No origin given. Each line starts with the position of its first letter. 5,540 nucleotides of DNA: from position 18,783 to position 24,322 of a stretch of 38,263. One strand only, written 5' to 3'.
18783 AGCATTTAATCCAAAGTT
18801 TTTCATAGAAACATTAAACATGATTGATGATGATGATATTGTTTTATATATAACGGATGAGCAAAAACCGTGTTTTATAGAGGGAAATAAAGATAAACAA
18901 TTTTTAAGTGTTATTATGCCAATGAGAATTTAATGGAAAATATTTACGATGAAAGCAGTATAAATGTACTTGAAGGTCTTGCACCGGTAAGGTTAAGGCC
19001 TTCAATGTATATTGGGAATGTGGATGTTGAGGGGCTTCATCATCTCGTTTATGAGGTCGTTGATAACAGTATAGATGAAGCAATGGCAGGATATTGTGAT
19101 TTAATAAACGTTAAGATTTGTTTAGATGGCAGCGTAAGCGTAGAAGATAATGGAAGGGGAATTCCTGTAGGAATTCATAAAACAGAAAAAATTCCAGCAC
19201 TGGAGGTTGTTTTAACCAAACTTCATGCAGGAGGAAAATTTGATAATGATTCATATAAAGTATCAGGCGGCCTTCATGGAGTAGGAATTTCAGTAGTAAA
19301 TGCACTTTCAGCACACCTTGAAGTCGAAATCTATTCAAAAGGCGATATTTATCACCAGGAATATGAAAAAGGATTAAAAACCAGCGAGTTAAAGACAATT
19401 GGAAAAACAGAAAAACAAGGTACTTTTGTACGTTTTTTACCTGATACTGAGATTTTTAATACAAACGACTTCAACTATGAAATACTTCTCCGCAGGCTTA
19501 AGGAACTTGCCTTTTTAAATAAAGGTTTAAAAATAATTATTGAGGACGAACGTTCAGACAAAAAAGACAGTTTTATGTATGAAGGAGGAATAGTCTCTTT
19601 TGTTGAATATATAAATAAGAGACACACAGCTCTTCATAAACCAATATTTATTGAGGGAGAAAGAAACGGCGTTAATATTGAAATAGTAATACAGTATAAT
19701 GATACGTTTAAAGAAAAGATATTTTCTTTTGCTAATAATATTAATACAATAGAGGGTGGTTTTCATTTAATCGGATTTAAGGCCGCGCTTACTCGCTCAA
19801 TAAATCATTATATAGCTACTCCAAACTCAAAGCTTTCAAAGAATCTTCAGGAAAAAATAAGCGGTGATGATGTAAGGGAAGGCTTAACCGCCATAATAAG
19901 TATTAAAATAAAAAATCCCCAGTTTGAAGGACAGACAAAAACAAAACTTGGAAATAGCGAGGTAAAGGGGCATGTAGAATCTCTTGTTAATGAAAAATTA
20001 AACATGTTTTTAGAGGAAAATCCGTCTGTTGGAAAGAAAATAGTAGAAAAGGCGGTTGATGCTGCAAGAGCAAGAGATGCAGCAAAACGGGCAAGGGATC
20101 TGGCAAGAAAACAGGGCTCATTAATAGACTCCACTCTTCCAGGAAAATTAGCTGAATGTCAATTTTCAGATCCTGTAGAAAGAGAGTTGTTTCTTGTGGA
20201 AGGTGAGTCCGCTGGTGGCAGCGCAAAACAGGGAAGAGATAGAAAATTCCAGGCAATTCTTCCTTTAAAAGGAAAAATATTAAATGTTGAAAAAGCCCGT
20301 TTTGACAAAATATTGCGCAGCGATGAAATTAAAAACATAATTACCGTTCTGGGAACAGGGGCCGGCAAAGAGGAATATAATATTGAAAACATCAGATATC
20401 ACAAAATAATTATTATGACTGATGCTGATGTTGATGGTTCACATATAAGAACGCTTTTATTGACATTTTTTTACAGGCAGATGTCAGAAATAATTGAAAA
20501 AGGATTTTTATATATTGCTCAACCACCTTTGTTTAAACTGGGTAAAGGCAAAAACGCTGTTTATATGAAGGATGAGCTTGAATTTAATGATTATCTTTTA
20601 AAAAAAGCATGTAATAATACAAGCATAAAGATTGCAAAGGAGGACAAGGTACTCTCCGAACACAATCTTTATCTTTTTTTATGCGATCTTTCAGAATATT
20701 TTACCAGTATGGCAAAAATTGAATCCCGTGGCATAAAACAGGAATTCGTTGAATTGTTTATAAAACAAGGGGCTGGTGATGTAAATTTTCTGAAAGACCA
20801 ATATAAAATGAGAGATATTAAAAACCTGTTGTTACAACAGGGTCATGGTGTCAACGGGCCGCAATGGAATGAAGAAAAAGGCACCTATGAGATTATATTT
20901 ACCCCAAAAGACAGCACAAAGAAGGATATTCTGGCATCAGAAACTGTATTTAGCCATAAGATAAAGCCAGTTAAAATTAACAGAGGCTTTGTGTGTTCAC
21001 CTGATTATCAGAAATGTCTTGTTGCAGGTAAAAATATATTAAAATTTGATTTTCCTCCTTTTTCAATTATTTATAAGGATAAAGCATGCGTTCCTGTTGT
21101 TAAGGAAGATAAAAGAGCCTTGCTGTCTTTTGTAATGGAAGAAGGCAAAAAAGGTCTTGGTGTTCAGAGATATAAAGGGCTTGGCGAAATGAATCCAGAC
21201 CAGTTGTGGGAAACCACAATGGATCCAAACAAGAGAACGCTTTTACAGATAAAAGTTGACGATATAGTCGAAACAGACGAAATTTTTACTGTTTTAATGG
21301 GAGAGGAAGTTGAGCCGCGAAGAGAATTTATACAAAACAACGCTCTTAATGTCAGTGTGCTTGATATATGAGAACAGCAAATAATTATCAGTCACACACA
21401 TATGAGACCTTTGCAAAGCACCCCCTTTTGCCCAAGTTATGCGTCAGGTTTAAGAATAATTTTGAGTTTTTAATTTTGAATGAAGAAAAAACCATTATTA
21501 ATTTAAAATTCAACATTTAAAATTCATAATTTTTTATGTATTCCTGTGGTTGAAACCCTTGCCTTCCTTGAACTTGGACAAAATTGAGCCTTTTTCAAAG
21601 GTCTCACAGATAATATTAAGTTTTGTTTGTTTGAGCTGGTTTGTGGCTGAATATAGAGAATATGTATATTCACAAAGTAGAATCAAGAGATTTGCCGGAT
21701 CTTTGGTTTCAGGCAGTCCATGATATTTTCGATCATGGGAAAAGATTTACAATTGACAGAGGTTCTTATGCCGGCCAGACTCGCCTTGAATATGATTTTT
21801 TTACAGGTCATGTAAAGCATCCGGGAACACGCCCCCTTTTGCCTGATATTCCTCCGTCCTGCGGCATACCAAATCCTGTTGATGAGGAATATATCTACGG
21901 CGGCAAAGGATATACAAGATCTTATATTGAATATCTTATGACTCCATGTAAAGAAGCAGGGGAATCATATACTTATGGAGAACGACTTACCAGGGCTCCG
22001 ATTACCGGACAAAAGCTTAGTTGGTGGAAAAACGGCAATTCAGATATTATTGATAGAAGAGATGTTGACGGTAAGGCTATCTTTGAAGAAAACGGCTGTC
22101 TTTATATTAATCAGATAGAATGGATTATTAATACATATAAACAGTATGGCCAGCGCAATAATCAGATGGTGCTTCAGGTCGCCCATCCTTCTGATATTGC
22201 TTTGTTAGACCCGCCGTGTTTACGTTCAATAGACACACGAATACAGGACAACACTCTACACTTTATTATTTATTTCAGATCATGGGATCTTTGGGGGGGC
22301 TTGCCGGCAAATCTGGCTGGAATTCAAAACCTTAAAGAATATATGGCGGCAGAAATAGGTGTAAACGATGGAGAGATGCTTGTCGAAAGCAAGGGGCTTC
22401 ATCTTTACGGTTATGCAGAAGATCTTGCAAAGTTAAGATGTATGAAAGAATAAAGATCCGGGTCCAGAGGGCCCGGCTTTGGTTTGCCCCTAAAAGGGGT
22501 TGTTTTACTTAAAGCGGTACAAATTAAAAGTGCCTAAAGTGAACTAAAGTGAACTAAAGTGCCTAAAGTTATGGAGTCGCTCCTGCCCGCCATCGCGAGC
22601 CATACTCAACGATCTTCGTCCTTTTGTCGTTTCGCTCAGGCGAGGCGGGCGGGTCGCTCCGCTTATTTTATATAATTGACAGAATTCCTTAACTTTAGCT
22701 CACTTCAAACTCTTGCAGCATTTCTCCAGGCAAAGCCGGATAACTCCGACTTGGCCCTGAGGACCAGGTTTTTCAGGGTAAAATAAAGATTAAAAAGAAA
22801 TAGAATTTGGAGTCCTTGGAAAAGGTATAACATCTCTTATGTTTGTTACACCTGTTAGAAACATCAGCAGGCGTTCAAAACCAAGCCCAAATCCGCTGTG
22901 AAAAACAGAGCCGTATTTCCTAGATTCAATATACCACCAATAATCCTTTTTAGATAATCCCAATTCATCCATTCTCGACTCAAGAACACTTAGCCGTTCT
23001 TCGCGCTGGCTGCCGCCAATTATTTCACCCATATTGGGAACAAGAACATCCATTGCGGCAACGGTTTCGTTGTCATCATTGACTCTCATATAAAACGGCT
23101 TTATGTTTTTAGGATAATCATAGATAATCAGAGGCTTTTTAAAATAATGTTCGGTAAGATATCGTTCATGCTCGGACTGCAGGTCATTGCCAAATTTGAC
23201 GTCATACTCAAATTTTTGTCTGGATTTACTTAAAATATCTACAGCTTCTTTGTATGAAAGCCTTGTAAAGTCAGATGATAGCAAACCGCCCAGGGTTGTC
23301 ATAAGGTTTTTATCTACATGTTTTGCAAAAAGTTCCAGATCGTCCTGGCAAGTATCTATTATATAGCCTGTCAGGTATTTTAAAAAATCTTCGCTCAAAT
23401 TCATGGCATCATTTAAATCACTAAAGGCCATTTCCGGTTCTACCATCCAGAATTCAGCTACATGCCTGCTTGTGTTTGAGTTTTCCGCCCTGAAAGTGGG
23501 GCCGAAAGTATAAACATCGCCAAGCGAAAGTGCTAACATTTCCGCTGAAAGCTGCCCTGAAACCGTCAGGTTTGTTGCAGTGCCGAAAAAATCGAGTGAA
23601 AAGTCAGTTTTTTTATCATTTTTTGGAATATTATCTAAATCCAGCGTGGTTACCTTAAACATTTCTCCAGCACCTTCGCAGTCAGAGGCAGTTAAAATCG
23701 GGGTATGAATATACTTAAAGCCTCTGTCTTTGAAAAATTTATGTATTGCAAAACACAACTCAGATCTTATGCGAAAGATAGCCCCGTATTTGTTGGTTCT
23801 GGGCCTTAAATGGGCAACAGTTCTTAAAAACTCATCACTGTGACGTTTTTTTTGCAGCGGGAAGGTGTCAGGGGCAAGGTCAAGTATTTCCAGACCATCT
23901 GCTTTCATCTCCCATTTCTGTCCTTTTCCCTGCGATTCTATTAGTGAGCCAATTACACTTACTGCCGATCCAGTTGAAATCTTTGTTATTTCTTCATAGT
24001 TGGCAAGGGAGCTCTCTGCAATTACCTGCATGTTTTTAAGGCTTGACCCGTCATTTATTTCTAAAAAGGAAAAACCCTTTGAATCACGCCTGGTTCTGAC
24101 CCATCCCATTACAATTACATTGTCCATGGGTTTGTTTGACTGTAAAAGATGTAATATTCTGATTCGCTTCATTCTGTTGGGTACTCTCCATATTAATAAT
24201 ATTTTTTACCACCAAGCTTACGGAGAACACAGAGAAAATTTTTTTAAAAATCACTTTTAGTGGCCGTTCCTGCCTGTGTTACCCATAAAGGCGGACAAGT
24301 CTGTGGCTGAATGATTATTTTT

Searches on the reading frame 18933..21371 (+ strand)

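Call 30: search_protein_families(library=pfam, proteins=[window:18933-21371:+])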
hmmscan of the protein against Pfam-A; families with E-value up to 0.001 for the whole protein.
window:18933-21371:+ (812 aa): 4 families
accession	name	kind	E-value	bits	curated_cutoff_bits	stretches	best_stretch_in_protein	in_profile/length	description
PF00204.31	DNA_gyraseB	-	3.6e-57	193.1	27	1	219-389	1-172/173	DNA gyrase B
PF00986.26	DNA_gyraseB_C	-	3.8e-31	107.5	29.8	1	740-801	2-63/63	DNA gyrase B subunit, carboxyl terminus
PF01751.28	Toprim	-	8.8e-19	67.9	23.1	1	418-530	1-95/96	Toprim domain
PF02518.31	HATPase_c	-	1.7e-15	57.9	26.4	1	31-171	2-108/111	Histidine kinase-, DNA gyrase B-, and HSP90-like ATPase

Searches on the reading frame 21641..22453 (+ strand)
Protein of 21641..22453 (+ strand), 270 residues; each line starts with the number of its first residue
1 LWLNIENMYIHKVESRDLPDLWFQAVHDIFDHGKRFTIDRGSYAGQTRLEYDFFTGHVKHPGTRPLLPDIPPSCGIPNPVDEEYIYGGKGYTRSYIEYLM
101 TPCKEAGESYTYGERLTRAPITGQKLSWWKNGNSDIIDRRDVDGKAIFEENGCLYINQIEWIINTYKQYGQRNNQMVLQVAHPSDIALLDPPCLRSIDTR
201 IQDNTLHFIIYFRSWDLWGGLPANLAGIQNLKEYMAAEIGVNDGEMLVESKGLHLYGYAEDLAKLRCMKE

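Call 30: search_protein_families(library=pfam, proteins=[window:21641-22453:+])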
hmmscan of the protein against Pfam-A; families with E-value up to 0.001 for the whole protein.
window:21641-22453:+ (270 aa): 1 family
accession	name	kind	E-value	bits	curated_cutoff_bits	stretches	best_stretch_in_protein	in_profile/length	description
PF00303.24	Thymidylat_synt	-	3.9e-10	39.8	24.3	1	152-258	105-213/266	Thymidylate synthase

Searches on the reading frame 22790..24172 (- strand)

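Call 38: search_protein_families(library=pfam, proteins=[window:22790-24172:-])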
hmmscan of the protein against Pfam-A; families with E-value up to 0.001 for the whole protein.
window:22790-24172:- (460 aa): 2 families
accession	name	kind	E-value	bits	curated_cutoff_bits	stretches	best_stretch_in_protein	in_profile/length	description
PF00152.25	tRNA-synt_2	-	1.4e-69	235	25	1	118-454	7-307/308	tRNA synthetases class II (D, K and N)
PF01336.31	tRNA_anti-codon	-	1.5e-11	44.5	27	1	19-97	1-75/75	OB-fold nucleic acid binding domain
